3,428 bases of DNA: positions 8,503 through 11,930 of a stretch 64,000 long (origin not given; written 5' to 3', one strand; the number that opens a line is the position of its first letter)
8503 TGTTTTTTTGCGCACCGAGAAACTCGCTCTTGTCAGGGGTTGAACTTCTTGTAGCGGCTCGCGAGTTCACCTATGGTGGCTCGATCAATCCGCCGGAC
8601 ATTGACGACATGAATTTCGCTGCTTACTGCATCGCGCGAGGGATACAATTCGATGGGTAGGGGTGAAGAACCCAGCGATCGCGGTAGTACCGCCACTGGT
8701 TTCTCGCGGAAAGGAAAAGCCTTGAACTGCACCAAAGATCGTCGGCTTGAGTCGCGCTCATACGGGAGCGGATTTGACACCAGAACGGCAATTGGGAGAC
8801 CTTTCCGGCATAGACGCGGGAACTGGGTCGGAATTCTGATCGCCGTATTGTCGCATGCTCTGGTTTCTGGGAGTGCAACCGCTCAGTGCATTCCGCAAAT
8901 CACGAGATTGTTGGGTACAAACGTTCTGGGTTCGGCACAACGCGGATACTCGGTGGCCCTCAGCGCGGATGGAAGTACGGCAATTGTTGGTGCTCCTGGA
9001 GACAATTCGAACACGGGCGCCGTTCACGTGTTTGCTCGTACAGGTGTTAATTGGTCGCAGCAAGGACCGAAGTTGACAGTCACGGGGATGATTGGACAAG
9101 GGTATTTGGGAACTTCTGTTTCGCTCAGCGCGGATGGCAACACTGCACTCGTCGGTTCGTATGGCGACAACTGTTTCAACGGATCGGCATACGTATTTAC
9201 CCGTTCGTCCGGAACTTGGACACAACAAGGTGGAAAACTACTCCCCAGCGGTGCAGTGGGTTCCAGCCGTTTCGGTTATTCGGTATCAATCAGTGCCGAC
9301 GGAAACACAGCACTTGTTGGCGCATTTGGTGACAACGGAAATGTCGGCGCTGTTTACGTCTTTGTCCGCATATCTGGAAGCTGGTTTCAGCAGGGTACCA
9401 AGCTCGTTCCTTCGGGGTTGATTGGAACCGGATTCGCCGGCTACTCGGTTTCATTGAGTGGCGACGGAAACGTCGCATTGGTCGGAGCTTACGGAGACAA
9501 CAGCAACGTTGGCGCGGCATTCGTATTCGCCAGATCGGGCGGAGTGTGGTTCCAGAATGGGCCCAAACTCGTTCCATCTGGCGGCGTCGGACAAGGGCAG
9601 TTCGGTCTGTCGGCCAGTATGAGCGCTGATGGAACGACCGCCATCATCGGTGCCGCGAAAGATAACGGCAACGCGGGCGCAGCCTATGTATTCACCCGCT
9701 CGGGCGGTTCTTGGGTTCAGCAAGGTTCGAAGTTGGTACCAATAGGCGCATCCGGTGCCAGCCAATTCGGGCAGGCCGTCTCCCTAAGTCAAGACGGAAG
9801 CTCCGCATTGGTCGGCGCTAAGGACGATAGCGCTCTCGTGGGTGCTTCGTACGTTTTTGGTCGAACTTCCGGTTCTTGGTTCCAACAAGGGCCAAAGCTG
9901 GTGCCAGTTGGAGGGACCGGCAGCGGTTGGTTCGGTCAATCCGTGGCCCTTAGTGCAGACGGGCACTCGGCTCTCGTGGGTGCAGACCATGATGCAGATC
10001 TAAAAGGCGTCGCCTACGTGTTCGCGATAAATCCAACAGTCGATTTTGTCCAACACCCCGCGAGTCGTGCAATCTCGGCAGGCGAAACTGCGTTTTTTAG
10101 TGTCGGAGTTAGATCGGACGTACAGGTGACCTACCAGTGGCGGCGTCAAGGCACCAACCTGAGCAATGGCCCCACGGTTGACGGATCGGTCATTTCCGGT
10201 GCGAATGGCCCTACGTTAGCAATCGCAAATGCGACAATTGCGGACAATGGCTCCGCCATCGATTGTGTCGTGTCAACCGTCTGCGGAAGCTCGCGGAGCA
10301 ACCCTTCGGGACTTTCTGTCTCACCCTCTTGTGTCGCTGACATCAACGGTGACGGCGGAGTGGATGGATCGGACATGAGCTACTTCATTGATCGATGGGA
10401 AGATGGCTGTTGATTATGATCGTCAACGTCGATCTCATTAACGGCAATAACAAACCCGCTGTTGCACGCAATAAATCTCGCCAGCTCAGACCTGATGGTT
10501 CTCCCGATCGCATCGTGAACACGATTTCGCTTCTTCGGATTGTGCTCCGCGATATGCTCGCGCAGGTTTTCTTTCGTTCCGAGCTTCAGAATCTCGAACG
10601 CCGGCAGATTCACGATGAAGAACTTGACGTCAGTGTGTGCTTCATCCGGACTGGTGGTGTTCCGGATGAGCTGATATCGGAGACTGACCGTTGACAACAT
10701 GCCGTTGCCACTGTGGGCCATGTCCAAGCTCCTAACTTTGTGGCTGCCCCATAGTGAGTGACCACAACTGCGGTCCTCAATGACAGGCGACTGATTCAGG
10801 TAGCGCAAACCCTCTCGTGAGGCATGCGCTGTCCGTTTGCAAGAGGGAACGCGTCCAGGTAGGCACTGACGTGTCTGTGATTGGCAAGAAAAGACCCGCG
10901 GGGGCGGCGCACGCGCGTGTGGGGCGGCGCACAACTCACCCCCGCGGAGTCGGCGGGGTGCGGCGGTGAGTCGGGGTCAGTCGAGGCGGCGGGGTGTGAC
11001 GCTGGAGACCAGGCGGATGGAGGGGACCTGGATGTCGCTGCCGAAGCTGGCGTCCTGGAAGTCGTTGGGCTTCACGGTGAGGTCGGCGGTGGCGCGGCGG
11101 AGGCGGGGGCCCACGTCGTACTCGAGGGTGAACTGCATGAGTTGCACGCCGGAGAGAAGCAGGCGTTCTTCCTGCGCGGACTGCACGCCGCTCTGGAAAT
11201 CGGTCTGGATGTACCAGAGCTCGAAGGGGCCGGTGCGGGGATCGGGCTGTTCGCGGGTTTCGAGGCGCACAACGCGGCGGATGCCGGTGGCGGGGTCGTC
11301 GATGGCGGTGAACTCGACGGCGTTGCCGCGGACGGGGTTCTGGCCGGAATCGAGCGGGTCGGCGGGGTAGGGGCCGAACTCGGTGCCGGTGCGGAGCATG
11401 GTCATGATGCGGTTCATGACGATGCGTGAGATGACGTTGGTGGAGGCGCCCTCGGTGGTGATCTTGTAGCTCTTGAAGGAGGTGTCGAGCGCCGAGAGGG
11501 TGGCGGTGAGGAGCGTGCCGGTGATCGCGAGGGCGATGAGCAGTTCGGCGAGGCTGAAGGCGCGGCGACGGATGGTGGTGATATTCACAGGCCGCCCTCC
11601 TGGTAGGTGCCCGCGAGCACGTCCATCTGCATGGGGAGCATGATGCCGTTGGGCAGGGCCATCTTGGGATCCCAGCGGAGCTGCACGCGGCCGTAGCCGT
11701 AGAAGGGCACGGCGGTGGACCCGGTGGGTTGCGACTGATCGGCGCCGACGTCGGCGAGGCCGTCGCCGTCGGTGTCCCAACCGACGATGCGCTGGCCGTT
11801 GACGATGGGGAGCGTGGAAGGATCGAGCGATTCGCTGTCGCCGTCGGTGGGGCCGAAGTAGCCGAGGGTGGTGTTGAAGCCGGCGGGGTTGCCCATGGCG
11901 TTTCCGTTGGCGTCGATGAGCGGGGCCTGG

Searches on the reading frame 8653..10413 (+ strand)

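Call 81: search_protein_families(library=pfam, max_evalue=0.0001, proteins=[window:8653-10413:+])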
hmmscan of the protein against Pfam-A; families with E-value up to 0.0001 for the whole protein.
window:8653-10413:+ (586 aa): 2 families
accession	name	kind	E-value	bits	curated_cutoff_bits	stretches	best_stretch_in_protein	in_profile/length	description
PF14312.12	FG-GAP_2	-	6.8e-49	164.3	23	6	189-237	1-49/49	FG-GAP repeat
PF07679.22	I-set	-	7.1e-06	26.4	23.7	1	464-547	2-82/90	Immunoglobulin I-set domain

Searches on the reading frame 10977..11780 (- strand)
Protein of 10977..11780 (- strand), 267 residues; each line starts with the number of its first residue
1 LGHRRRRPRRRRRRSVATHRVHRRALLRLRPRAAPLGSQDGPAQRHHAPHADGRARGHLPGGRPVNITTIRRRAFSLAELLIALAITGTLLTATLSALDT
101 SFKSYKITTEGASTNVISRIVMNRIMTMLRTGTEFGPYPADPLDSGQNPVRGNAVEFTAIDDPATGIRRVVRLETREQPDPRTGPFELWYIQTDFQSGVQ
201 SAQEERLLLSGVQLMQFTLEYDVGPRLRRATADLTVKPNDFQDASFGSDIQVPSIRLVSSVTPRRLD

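Call 81: search_protein_families(library=pfam, max_evalue=0.0001, proteins=[window:10977-11780:-])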
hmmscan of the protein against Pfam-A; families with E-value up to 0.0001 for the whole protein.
window:10977-11780:- (267 aa): 1 family
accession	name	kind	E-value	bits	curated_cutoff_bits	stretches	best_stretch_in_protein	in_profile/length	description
PF07963.17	N_methyl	-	7.4e-05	22.6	21.2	0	71-94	3-26/27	Prokaryotic N-terminal methylation motif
